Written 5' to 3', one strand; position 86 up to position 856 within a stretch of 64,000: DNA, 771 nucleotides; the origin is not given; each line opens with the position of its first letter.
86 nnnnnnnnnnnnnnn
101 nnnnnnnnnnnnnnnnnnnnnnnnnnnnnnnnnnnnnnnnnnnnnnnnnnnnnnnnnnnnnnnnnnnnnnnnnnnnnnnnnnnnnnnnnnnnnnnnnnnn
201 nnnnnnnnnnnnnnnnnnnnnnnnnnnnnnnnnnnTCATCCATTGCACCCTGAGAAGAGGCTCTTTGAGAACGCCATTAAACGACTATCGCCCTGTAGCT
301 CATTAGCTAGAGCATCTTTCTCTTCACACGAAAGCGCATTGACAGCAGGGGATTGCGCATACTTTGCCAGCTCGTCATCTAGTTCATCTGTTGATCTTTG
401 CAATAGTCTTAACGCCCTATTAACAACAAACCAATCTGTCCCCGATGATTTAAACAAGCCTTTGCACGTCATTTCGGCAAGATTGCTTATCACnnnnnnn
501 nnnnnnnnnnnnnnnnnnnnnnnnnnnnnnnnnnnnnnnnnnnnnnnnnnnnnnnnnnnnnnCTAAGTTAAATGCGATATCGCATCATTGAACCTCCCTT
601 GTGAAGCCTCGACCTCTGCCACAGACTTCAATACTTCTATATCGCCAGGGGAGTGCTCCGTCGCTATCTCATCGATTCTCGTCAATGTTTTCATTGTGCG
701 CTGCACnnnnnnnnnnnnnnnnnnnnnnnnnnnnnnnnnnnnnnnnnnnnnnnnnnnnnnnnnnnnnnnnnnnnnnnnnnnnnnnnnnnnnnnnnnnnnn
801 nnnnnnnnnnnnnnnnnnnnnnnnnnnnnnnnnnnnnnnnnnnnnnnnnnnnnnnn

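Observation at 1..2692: MqsR-like toxin, MqsA-like antitoxin and a KGGVGR ParA-fold ATPase form one translationally coupled operon on a tRNA-Arg island (candidate uncharacterised multi-component system, cut by the window edge)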

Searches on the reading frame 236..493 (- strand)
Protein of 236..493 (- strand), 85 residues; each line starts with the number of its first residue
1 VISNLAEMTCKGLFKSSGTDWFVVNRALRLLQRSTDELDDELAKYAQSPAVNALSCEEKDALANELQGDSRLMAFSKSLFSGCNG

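Call 5: search_protein_families(library=pfam, proteins=[window:236-493:-], max_evalue=1)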
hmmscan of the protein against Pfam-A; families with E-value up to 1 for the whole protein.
window:236-493:- (85 aa): 1 family
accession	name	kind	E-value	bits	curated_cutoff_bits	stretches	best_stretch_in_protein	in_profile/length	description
PF00309.25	Sigma54_AID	-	0.17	12.2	23.8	1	27-47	19-39/46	Sigma-54 factor, Activator interacting domain (AID)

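Call 6: search_protein_families(library=ncbifam, proteins=[window:236-493:-], max_evalue=1)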
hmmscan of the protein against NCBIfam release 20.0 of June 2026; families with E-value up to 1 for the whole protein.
window:236-493:- (85 aa): 0 families

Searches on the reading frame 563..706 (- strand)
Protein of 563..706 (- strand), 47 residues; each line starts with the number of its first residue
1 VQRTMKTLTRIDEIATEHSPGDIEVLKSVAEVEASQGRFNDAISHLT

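Call 5: search_protein_families(library=pfam, proteins=[window:563-706:-], max_evalue=1)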
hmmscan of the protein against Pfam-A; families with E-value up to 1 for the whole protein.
window:563-706:- (47 aa): 1 family
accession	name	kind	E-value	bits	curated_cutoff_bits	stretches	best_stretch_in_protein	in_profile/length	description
PF13424.12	TPR_12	-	0.046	14.4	30.1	1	8-46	30-68/77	Tetratricopeptide repeat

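Call 6: search_protein_families(library=ncbifam, proteins=[window:563-706:-], max_evalue=1)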
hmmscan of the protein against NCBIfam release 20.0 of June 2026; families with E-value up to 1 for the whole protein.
window:563-706:- (47 aa): 0 families
